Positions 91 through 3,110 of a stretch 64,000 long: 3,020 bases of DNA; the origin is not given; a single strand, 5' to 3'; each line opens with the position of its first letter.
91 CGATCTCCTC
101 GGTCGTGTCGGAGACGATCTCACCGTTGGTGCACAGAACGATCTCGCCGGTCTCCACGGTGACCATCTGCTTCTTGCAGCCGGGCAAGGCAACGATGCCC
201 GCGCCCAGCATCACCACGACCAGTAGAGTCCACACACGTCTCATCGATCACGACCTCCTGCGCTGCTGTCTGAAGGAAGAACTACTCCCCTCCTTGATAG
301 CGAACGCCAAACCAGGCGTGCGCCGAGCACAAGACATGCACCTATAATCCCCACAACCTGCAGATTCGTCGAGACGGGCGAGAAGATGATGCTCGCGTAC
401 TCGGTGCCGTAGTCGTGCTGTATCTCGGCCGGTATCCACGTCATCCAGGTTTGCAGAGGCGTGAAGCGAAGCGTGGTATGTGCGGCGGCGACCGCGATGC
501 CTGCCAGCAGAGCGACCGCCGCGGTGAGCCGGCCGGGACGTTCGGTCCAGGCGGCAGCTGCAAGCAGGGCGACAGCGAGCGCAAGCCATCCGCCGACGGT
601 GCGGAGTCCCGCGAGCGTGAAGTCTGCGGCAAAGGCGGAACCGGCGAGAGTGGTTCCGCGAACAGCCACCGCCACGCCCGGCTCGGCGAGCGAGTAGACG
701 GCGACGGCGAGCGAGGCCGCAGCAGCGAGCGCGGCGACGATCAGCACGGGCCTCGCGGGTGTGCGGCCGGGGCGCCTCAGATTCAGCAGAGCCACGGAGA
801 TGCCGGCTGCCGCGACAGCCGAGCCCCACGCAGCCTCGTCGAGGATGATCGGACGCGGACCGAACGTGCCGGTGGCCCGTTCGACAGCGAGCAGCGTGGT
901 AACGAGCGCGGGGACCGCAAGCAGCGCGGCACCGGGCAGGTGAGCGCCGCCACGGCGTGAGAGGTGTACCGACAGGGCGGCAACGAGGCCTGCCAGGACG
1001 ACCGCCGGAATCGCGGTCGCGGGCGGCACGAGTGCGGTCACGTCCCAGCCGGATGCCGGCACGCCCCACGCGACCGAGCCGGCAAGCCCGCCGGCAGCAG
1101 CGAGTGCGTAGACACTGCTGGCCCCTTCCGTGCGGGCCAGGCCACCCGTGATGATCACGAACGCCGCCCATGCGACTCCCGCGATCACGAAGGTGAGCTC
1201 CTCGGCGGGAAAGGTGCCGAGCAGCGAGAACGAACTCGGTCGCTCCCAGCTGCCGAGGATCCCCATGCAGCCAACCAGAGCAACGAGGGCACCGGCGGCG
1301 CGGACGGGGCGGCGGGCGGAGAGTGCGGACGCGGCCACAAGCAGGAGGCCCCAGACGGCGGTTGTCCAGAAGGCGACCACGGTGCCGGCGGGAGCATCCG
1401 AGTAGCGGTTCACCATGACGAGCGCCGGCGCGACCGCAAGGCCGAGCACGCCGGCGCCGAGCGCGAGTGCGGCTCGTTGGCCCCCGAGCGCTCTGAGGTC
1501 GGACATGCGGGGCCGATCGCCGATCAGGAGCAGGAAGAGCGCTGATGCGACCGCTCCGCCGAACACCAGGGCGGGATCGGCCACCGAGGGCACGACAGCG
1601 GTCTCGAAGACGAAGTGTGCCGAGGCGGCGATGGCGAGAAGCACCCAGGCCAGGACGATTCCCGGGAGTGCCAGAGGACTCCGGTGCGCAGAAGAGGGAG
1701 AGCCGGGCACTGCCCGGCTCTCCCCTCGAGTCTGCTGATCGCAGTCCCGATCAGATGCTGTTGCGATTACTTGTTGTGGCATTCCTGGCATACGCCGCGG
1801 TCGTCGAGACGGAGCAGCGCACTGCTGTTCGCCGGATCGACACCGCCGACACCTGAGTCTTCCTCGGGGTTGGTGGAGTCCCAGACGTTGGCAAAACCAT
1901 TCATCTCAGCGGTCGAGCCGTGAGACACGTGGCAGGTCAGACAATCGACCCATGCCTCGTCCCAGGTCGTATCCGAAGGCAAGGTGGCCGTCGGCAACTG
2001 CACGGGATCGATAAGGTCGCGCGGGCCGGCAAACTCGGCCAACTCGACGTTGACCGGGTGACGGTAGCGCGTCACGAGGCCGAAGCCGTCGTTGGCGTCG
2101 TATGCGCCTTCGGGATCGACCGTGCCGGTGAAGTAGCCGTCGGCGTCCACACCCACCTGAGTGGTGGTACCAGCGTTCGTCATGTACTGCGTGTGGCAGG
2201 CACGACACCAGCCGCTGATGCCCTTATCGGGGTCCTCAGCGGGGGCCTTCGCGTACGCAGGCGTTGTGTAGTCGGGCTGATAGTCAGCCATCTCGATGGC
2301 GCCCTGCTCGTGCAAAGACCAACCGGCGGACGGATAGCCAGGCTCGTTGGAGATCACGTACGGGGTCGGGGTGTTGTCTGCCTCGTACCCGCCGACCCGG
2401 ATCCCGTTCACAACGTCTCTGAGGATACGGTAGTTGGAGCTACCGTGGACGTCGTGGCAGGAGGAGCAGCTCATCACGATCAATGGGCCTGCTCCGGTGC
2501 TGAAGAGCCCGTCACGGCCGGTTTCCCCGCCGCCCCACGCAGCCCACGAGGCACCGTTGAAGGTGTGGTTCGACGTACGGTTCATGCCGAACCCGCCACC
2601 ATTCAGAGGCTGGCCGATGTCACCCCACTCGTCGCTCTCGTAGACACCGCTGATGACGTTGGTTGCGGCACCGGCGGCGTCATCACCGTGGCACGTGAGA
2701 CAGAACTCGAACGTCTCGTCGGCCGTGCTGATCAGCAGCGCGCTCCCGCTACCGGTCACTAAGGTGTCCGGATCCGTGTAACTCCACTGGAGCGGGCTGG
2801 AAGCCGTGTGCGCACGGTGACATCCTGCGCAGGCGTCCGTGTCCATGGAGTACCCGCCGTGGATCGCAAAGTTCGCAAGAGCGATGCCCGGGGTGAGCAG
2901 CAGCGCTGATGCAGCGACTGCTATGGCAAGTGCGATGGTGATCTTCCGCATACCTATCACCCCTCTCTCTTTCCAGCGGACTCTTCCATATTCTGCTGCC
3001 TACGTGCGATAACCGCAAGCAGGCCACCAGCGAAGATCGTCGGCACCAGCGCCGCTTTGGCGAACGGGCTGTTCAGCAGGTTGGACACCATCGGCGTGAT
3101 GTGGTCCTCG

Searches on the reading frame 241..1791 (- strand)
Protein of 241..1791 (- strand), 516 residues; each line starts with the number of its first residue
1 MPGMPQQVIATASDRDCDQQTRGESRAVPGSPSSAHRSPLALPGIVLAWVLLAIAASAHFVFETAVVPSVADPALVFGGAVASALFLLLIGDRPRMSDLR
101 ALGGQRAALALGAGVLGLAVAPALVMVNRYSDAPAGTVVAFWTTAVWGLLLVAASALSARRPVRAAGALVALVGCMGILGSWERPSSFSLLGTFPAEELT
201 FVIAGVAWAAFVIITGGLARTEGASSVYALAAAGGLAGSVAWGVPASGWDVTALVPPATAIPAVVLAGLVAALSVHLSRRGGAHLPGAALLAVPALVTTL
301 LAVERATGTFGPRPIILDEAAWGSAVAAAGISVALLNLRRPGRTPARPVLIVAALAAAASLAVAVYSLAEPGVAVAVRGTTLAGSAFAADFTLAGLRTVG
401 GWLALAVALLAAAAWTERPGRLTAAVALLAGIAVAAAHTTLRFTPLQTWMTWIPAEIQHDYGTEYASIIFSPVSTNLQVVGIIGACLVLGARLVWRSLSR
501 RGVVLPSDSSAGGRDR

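Call 8: search_protein_families(library=pfam, proteins=[window:241-1791:-], max_evalue=0.01)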
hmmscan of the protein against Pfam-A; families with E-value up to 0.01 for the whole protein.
window:241-1791:- (516 aa): 0 families

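Call 9: search_protein_families(library=ncbifam, proteins=[window:241-1791:-], max_evalue=0.01)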
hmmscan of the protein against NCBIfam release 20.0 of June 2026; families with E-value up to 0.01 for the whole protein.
window:241-1791:- (516 aa): 0 families

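Call 41: search_protein_families(library=pfam, proteins=[window:241-1791:-], max_evalue=1)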
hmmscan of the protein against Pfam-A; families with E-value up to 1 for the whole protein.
window:241-1791:- (516 aa): 0 families

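Call 53: search_solved_structures(query=window:241-1791:-, max_evalue=10)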
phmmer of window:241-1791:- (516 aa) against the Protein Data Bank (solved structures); distinct sequences matched with E-value up to 10: 6.
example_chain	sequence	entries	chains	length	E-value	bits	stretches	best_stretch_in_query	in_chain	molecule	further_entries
3a6h_A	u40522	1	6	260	0.065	15.4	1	258-350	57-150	Creatinine amidohydrolase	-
3a6j_A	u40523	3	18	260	0.091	14.9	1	258-347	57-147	Creatinine amidohydrolase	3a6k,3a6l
3a6g_A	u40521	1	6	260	0.092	14.9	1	258-347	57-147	Creatinine amidohydrolase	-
3a6e_A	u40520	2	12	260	0.098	14.8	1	258-347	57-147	Creatinine amidohydrolase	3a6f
1j2t_A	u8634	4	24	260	0.099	14.8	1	258-347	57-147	creatinine amidohydrolase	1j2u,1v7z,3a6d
1q3k_A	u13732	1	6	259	0.11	14.6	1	258-344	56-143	creatininase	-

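Call 78: find_homologous_proteins(query=window:241-1791:-, max_evalue=0.001)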
Query window:241-1791:- (516 aa): 30 proteins with E <= 0.001 among 8000 candidates.
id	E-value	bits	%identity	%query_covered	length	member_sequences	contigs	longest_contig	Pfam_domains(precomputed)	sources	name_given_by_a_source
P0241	8.7e-273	924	94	95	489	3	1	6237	-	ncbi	ncbi:MAG: hypothetical protein ACNA76_09475 [Anaerosomatales bacterium]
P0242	4.5e-220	750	77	95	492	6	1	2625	-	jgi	jgi:hypothetical protein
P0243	2.5e-219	747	76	95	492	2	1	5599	-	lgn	-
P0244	3.3e-214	730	77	92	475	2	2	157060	-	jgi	jgi:hypothetical protein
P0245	2.5e-195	668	67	97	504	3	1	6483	-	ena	-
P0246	1.7e-192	659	70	88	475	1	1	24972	-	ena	-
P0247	2.5e-186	639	67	91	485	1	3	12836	-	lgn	-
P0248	2.8e-177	609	67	88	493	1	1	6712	-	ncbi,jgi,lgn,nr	ncbi:MAG: hypothetical protein RBS78_08155 [Coriobacteriia bacterium]|jgi:hypothetical protein|nr:hy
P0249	4.2e-175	602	65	88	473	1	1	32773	-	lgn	-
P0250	2.9e-122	427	52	91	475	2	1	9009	-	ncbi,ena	-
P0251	1.5e-103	366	46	91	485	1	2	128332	-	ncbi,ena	-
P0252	1.7e-84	303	56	62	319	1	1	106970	-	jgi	jgi:hypothetical protein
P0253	1.0e-72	264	41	90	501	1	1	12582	-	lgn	-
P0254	4.3e-64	235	40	85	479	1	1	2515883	-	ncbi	-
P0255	2.6e-60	223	41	83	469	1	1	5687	-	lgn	-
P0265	4.8e-30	123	33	73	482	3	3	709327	-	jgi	jgi:hypothetical protein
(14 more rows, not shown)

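Call 80: search_solved_structures(query=A4, max_evalue=10)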
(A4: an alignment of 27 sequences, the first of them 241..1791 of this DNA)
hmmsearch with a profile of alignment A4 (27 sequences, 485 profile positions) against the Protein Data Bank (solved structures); distinct sequences matched with E-value up to 10: 2.
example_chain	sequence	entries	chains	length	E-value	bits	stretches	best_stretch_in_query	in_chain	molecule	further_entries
7d27_A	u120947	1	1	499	0.58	12.1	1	391-462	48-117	UDP-N-acetylmuramoyl-L-alanyl-D-glutamate--2,6-diaminopimelate ligase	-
5jqv_A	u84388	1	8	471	2.4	10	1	359-389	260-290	Bifunctional cytochrome P450/NADPH--P450 reductase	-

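Call 82: search_protein_families(library=ncbifam, proteins=[P0254, P0265], max_evalue=0.001)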
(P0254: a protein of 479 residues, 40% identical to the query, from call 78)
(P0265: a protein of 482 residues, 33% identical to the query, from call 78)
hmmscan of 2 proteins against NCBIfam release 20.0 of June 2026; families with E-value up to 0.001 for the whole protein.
P0254 (479 aa): 0 families

P0265 (482 aa): 0 families

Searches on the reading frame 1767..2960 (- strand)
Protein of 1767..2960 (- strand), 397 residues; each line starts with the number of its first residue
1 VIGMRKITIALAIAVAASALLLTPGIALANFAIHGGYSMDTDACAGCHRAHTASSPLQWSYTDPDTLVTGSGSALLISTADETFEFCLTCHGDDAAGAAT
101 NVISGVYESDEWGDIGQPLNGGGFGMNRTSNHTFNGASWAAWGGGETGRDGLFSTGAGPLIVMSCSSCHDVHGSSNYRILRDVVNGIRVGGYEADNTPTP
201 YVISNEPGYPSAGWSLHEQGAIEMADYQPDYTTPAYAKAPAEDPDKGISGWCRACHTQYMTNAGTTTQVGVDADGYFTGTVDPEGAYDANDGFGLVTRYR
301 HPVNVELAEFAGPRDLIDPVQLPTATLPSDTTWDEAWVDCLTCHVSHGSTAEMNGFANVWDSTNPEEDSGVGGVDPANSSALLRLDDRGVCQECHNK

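Call 8: search_protein_families(library=pfam, proteins=[window:1767-2960:-], max_evalue=0.01)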
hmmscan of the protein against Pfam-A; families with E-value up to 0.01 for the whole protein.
window:1767-2960:- (397 aa): 7 families
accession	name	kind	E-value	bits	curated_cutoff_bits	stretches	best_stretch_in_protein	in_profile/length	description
PF09699.15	Paired_CXXCH_1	-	2.7e-15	56.2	20.6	1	159-181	3-25/41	Doubled CXXCH motif (Paired_CXXCH_1)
PF22113.1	Mtrc-MtrF_II-IV_dom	-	3.3e-07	30.4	30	0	37-102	77-137/176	Outer membrane cytochrome MtrC/MtrF-like, domains II/IV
PF14522.11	Cytochrome_C7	-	4.2e-07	30.1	24.8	0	40-97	12-54/67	Cytochrome c7 and related cytochrome c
PF14537.11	Cytochrom_c3_2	-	2.1e-05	25.3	25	0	39-55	55-71/79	Cytochrome c3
PF13442.11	Cytochrome_CBB3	-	0.00013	22.6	27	0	86-100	13-27/68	Cytochrome C oxidase, cbb3-type, subunit III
PF02085.21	Cytochrom_CIII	-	0.00016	22.4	22.9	0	338-397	31-84/101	Class III cytochrome C family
PF22678.1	Cytochrom_c_NrfB-like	-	0.0089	16.9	27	0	163-176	59-72/89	Cytochrome c-type protein NrfB-like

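Call 9: search_protein_families(library=ncbifam, proteins=[window:1767-2960:-], max_evalue=0.01)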
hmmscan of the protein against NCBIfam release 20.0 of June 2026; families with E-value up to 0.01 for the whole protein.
window:1767-2960:- (397 aa): 3 families
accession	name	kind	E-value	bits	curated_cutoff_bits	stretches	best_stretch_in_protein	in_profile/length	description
TIGR01905.1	paired_CXXCH_1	subfamily_domain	3.5e-14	52.4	25.2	1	162-182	6-26/41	doubled CXXCH domain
TIGR03508.1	decahem_SO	subfamily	9.5e-08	31.8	192.2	0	163-183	144-210/258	DmsE family decaheme c-type cytochrome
NF041028.1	decahem_GSU2203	exception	0.00015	21.1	325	0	163-177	175-189/317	GSU2203 family decaheme c-type cytochrome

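Call 26: search_solved_structures(query=window:1767-2960:-, max_evalue=10, show_alignments=2)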
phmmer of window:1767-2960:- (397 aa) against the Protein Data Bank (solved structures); distinct sequences matched with E-value up to 10: 1.
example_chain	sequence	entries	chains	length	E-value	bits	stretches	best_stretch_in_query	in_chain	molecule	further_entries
9yuq_N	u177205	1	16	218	0.023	16.9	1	9-185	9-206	Putative multiheme cytochrome c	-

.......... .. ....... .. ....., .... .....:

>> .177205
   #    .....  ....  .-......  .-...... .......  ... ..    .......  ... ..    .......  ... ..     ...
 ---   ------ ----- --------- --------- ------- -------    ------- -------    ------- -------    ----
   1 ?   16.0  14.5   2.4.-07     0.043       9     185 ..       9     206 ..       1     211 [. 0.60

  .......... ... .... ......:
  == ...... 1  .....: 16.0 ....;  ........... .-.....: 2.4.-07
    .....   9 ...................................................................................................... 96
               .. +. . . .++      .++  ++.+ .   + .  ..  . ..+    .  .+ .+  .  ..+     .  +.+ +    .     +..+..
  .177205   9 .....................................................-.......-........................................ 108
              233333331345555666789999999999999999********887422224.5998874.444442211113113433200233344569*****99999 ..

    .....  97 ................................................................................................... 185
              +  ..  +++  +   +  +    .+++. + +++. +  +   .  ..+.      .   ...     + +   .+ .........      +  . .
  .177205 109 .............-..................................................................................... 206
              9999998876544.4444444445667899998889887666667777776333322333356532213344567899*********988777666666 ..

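Call 45: find_homologous_proteins(query=window:1767-2960:-, max_evalue=0.001)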
Query window:1767-2960:- (397 aa): 790 proteins with E <= 0.001 among 8000 candidates; the best 120 are listed.
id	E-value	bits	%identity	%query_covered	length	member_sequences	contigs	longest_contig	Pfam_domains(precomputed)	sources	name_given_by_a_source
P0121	8.4e-273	923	100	99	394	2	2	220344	PF09699.16,PF14522.12,PF22113.2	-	-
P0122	2.3e-206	704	78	99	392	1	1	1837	PF09699.16,PF14522.12,PF22113.2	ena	-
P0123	1.5e-185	635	70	100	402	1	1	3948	PF09699.16,PF00034.27,PF14522.12,PF22113.2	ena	-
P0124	8.2e-185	633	69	99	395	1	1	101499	PF09699.16,PF14537.12,PF00034.27,PF14522.12,PF22113.2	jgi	-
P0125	6.1e-182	623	69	99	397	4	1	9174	PF09699.16,PF14537.12,PF14522.12,PF22113.2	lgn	-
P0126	3.3e-181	621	70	99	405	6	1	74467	PF09699.16,PF14522.12,PF22113.2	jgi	jgi:predicted CXXCH cytochrome family protein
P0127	8.3e-176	603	67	99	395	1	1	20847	PF09699.16,PF00034.27,PF14522.12,PF22113.2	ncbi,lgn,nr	ncbi:MAG: cytochrome c3 family protein [Coriobacteriia bacterium]|nr:cytochrome c3 family protein [C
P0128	6.7e-167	574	67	99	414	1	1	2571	PF09699.16,PF00034.27,PF22113.2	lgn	-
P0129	1.0e-166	573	65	99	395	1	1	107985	PF09699.16,PF14522.12,PF22113.2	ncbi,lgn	-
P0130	1.1e-154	534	62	99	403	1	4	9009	PF09699.16,PF14522.12,PF22113.2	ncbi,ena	-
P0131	2.5e-154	532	60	99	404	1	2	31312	PF09699.16,PF14522.12,PF22113.2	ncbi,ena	-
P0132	3.5e-153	529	62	99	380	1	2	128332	PF09699.16,PF14522.12,PF22113.2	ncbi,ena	-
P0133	3.3e-142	493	59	99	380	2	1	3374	PF09699.16,PF14537.12,PF14522.12,PF22113.2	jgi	-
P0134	9.4e-140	484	57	99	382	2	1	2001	PF09699.16,PF14537.12,PF14522.12,PF22113.2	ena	-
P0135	6.1e-129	449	55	99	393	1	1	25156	PF09699.16,PF14522.12,PF22113.2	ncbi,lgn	-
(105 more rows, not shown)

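Call 58: predict_structure(alignment_id=A3)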
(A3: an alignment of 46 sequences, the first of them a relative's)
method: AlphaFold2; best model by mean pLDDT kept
length: 394 residues; sequences in the alignment: 46
mean_pLDDT: 54.5   pTM: 0.45
mean pLDDT of the five models: 54.5, 52.4, 48.5, 47.4, 44.6
residues with pLDDT >= 90: 12; 70-90: 73; 50-70: 136; < 50: 173
segments of 3 or more residues with pLDDT < 50: 25-56, 69-77, 119-124, 138-156, 162-178, 252-260, 284-304, 306-327, 330-346, 378-394
pLDDT, mean of each block of 10 residues (from residue 1): 90 89 47 28 30 51 67 47 61 67 79 67 45 51 35 46 43 46 63 68 71 72 71 55 55 46 66 68 44 34 46 44 45 41 48 58 69 51 34 28
secondary structure, 60 per line:
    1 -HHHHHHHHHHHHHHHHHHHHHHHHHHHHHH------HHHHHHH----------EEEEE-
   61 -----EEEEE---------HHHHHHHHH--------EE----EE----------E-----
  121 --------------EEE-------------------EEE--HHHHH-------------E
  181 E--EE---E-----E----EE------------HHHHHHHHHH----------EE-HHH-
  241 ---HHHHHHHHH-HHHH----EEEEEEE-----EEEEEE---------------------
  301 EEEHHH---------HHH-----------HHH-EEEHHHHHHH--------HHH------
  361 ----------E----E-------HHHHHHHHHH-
elements in order: H2-31 H38-44 E55-59 E66-70 H80-88 E135-137 E157-159 H162-166 H214-223 H244-252 H254-257 E262-268 E274-279 E301-303 E334-336 H337-343 H384-393

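Call 63: fold_search(model_id=the predicted structure, library=pdb)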
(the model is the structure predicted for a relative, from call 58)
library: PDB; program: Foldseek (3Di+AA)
matches with E <= 10: 2; with E <= 0.001: 0
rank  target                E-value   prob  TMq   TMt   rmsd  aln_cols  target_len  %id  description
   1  2bsa                  9.1e+00  0.08  0.05  0.06   5.4        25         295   28  Ferredoxin-Nadp Reductase (Mutation: Y 303 S) complexed with NADP (released 2005-10-19)
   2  2b5o_A                9.6e+00  0.14  0.04  0.06   2.1        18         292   33  ferredoxin-NADP reductase (released 2005-10-11)

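Call 85: search_solved_structures(query=A3, max_evalue=10, show_alignments=3)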
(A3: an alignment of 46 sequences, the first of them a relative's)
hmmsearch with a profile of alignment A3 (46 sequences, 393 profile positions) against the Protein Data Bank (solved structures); distinct sequences matched with E-value up to 10: 8.
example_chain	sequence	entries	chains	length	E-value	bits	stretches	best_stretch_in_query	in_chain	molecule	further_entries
6ef8_A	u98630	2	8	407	1.2e-11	47.5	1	42-392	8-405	C-type cytochrome OmcS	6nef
9yuq_N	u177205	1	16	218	0.007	18.7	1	10-168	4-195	Putative multiheme cytochrome c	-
9wcx_U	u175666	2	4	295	0.059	15.6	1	62-167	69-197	Cytochrome bc1 complex cytochrome c subunit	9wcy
8qk0_A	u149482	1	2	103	0.5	12.6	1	15-51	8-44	Lipoprotein cytochrome c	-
6hwh_M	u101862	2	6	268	1.2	11.3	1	62-167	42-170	Cytochrome bc1 complex cytochrome c subunit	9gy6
8ovc_O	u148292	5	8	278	1.3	11.2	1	62-167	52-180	Cytochrome bc1 complex cytochrome c subunit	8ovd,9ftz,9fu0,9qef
6adq_C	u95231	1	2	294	1.5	11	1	62-167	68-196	Cytochrome bc1 complex cytochrome c subunit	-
7q21_C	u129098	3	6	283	2.2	10.5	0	60-164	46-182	Cytochrome bc1 complex cytochrome c subunit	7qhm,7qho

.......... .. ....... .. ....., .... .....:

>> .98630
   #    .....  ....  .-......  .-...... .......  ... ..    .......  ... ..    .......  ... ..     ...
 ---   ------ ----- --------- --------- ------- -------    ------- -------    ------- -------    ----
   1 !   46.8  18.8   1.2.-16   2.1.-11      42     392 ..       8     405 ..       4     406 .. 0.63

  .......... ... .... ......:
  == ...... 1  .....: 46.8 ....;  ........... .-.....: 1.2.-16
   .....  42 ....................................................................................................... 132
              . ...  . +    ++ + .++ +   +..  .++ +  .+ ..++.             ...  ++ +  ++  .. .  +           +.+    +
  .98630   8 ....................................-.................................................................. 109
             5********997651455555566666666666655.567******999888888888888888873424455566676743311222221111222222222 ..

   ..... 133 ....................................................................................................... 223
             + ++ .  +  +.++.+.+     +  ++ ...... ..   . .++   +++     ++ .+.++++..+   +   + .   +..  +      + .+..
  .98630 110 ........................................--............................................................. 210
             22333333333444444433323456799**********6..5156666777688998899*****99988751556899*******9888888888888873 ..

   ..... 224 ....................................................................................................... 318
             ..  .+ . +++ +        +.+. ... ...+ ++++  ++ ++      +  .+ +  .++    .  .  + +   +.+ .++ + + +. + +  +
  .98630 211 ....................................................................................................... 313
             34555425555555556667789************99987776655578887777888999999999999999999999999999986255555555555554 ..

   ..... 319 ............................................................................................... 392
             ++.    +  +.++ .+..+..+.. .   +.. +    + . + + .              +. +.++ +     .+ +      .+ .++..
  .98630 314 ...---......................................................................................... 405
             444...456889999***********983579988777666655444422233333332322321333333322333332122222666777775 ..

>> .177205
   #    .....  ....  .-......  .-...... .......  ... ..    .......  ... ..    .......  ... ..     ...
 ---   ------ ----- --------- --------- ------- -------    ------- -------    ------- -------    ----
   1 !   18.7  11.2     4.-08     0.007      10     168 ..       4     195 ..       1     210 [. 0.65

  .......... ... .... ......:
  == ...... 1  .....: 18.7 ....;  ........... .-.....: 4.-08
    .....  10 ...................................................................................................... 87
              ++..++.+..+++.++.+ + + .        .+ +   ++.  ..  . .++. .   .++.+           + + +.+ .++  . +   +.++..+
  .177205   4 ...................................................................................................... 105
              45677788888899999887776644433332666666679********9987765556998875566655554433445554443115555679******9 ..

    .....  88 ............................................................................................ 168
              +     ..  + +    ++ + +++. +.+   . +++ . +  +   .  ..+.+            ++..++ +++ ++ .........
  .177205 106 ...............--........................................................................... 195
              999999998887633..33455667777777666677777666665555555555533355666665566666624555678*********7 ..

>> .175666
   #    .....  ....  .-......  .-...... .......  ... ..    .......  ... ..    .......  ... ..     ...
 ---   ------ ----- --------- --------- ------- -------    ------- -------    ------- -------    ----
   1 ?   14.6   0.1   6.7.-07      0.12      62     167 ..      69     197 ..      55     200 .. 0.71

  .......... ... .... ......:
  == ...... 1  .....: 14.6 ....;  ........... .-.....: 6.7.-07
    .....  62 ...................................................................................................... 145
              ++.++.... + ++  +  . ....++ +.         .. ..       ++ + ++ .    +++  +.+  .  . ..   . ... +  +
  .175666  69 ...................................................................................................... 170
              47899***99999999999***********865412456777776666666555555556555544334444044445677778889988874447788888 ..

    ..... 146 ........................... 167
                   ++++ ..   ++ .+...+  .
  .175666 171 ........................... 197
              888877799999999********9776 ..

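Call 98: find_encoding_contigs(protein=P0121, flank=10000, max_places=3)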
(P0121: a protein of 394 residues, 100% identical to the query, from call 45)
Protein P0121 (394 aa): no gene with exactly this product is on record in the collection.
